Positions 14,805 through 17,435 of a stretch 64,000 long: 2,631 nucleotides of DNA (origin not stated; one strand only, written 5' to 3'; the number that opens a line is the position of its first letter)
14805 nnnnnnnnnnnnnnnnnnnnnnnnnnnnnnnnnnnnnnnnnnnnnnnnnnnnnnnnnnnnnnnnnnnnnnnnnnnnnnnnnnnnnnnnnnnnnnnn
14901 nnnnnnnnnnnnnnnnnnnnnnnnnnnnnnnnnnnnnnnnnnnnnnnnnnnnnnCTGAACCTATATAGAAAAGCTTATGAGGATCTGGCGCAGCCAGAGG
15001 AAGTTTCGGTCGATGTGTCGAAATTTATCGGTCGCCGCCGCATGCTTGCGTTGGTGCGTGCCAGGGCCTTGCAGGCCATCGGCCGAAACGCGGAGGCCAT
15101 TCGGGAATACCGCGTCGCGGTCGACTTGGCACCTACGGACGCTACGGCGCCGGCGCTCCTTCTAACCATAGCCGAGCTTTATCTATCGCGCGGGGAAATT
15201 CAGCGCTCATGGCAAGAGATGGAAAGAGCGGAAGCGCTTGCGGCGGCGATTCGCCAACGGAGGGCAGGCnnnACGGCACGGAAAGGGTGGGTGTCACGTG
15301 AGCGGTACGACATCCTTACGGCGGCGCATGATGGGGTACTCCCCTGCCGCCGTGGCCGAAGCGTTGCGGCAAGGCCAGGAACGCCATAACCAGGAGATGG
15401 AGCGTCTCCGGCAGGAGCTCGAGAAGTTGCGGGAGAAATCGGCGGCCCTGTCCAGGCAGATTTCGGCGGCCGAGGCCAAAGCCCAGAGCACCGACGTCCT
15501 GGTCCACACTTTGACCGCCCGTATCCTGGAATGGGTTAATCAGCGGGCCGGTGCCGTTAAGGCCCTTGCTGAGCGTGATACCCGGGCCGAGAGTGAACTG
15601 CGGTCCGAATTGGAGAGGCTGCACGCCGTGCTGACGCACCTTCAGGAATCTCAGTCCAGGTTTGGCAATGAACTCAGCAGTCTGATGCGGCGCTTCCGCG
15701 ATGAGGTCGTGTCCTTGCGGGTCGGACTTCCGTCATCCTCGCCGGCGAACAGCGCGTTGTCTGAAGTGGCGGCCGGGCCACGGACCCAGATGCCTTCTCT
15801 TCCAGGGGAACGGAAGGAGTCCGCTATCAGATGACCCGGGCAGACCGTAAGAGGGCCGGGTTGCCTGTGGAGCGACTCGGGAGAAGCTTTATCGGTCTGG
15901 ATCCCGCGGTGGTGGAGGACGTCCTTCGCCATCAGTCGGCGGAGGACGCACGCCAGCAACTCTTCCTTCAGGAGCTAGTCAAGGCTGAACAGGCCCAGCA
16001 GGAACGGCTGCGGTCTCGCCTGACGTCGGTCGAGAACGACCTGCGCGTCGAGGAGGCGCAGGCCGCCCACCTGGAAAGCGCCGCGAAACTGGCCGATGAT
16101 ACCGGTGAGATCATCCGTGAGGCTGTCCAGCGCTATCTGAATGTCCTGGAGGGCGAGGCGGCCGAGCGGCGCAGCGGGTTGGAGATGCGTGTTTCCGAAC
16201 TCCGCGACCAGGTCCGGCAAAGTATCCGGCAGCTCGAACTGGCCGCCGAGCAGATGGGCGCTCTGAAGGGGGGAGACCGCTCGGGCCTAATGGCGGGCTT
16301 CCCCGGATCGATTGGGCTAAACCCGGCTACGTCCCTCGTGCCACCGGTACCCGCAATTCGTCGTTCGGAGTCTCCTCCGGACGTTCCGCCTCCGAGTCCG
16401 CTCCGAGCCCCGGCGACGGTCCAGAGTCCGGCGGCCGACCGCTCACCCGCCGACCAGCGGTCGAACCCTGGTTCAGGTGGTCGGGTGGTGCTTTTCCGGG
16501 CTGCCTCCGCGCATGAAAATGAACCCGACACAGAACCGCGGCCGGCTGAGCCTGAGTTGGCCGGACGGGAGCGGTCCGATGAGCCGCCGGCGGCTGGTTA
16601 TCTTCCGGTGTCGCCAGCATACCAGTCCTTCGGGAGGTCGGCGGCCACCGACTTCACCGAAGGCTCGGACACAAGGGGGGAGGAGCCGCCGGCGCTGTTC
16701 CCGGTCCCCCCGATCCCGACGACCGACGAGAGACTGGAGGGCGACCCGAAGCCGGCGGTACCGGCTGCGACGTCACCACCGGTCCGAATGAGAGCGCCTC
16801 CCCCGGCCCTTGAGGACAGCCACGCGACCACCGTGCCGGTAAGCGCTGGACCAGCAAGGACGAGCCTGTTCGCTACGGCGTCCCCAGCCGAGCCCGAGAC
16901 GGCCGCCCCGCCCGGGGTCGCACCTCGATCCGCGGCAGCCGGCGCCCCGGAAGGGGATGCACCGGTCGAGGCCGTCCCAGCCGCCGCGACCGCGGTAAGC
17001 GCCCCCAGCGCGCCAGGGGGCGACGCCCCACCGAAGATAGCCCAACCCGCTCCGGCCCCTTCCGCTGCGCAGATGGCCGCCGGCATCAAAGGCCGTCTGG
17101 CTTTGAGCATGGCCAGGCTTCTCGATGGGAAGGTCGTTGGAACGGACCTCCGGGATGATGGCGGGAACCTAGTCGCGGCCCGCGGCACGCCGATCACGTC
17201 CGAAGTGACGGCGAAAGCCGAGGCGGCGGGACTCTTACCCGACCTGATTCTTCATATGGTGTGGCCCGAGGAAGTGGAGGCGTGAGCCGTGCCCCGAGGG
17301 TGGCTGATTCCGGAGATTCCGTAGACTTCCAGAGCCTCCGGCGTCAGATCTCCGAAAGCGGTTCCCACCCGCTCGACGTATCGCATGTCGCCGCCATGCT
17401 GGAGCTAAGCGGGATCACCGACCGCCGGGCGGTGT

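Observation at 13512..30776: Pel-like polysaccharide operon with no PelD or PelE but a large accessory set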

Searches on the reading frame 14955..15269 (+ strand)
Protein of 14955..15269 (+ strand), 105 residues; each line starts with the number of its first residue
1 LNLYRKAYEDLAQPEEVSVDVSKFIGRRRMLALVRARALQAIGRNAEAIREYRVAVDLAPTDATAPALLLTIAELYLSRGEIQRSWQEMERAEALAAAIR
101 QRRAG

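Call 78: search_protein_families(library=pfam, alignment_id=A6, max_evalue=0.01)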
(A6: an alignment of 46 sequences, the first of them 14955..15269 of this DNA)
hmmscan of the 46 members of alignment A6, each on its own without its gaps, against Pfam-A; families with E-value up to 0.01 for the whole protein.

A. member 1, window:14955-15269:+ (105 aa): 4 families
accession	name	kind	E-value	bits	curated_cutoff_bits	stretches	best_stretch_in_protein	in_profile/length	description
PF13429.12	TPR_15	-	0.0017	18.3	26.2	0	30-68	147-185/280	Tetratricopeptide repeat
PF13181.12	TPR_8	-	0.0022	18.5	25.7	0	35-61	7-33/34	Tetratricopeptide repeat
PF13428.12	TPR_14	-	0.004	18.1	23.5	0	32-64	4-36/44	Tetratricopeptide repeat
PF07719.23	TPR_2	-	0.0041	17.6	27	0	35-62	7-34/34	Tetratricopeptide repeat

B. families by the number of members that match (of 46 scanned): 25 families
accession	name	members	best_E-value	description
PF13428.12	TPR_14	39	1e-07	Tetratricopeptide repeat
PF07719.23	TPR_2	34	1.2e-08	Tetratricopeptide repeat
PF00515.34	TPR_1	31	2.5e-07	Tetratricopeptide repeat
PF13181.12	TPR_8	28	2.6e-07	Tetratricopeptide repeat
PF14559.12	TPR_19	21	1.7e-05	Tetratricopeptide repeat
PF13414.12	TPR_11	20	5.7e-06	TPR repeat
PF13432.12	TPR_16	15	1.7e-08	Tetratricopeptide repeat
PF13424.12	TPR_12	15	3.4e-06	Tetratricopeptide repeat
PF13174.12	TPR_6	10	0.00013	Tetratricopeptide repeat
PF13371.12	TPR_9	10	0.00048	Tetratricopeptide repeat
PF12895.13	ANAPC3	5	0.00016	Anaphase-promoting complex, cyclosome, subunit 3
PF13374.12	TPR_10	3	0.00029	Tetratricopeptide repeat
PF13176.12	TPR_7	3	0.0027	Tetratricopeptide repeat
PF23300.3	HEAT_Nup120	3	0.0032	Nucleoporin Nup120, HEAT repeats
PF13525.12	YfiO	2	0.0081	Outer membrane lipoprotein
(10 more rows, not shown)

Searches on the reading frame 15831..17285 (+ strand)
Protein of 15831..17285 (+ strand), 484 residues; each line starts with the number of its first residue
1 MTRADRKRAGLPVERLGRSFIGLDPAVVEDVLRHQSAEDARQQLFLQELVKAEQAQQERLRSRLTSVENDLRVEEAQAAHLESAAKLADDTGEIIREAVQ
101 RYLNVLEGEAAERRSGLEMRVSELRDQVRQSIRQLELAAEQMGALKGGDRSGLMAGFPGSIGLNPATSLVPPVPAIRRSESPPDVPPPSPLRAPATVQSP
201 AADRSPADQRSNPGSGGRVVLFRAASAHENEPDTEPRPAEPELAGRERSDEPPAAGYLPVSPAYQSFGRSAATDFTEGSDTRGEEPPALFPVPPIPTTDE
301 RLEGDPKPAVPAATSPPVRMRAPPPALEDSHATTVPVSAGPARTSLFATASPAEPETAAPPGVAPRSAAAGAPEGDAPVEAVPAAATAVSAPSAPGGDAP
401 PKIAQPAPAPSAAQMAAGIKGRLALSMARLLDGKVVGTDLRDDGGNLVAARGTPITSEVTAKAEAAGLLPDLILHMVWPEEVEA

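Call 3: search_protein_families(library=pfam, proteins=[window:15831-17285:+], max_evalue=0.01)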
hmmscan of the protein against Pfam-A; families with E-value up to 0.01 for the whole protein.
window:15831-17285:+ (484 aa): 0 families

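Call 5: search_protein_families(library=ncbifam, proteins=[window:15831-17285:+], max_evalue=0.01)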
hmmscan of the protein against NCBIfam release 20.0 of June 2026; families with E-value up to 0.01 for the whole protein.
window:15831-17285:+ (484 aa): 0 families

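Call 8: search_protein_families(library=pfam, proteins=[window:15831-17285:+], max_evalue=10)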
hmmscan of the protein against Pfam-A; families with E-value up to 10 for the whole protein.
window:15831-17285:+ (484 aa): 1 family
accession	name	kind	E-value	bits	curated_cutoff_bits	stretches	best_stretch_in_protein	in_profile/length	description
PF15898.10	PRKG1_interact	-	0.28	12.3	32.4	1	49-130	5-74/101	cGMP-dependent protein kinase interacting domain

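Call 46: search_protein_families(library=pfam, alignment_id=A2, max_evalue=0.01)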
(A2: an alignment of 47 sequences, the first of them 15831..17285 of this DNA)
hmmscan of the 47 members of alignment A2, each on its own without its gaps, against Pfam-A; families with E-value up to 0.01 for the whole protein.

A. member 1, window:15831-17285:+ (484 aa): 0 families

B. families by the number of members that match (of 47 scanned): 16 families
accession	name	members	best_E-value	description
PF05239.21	PRC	6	7.3e-06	PRC-barrel domain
PF05103.18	DivIVA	4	0.0001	DivIVA protein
PF15397.11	DUF4618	1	0.00032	Domain of unknown function (DUF4618)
PF15162.11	SCRE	1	0.0011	Protein SPO16 homolog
PF05377.16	FlaC_arch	1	0.0016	Flagella accessory protein C (FlaC)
PF00261.25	Tropomyosin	1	0.0022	Tropomyosin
PF11932.13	DUF3450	1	0.0027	Protein of unknown function (DUF3450)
PF20570.3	DUF6779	1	0.004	Domain of unknown function (DUF6779)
PF09789.14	CC149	1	0.005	Coiled-coil domain-containing protein 149-A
PF02183.23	HALZ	1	0.0059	Homeobox associated leucine zipper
PF25450.1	Rab11-FIP3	1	0.0063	Rab11-FIP3-like domain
PF24319.2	DUF7491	1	0.0069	Coiled-coil region of unknown function (DUF7491)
PF25764.1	KIF21A_4th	1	0.0078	KIF21A-like domain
PF25771.1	CC_CEP152-bind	1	0.009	CEP63/DEUP1, CEP152 binding coiled coil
PF05859.17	Mis12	1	0.0094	Mis12 protein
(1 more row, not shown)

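Call 47: search_solved_structures(query=A2, max_evalue=1)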
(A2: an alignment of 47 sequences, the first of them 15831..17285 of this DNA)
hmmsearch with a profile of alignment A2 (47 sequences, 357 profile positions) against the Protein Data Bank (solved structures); distinct sequences matched with E-value up to 1: 86 (the best 60 are shown).
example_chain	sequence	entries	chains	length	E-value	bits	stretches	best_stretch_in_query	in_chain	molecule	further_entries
9pv2_A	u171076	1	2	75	9.1e-05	25.5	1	12-62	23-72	Cell cycle protein GpsB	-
6tik_C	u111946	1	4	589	0.00018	24.5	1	23-192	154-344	Capsid protein,Putative adhesin/invasin,Capsid protein,Factor H-binding protein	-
8e2c_A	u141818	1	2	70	0.00023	24.2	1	11-60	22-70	Cell cycle protein GpsB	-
8e2b_A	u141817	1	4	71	0.00024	24.1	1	11-60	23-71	Cell cycle protein GpsB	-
3wpo_A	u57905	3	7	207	0.00055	22.9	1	100-185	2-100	Trimeric autotransporter adhesin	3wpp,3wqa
8buu_9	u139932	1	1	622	0.0014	21.6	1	79-204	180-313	ExpZ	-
9tlt_A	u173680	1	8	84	0.0025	20.8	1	48-124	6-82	Sc-apCC-2-KLHL20-4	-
4tql_A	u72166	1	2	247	0.0027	20.7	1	24-163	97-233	Three helix bundle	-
4ug3_A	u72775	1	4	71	0.0031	20.5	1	5-61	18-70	CELL CYCLE PROTEIN GPSB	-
8ek4_A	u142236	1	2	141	0.0046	19.9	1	18-153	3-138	Ice-binding protein TIP-99a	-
6gp7_B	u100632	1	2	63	0.0048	19.9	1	5-58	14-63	Cell cycle protein GpsB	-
8s50_B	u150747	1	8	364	0.0068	19.4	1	14-129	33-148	Pentraxin-related protein PTX3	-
7zl1_B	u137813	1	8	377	0.007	19.3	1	14-129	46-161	Pentraxin-related protein PTX3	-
3wpr_A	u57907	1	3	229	0.0076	19.2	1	100-176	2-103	Trimeric autotransporter adhesin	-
6gpz_B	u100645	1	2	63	0.0077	19.2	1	5-58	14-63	Cell cycle protein GpsB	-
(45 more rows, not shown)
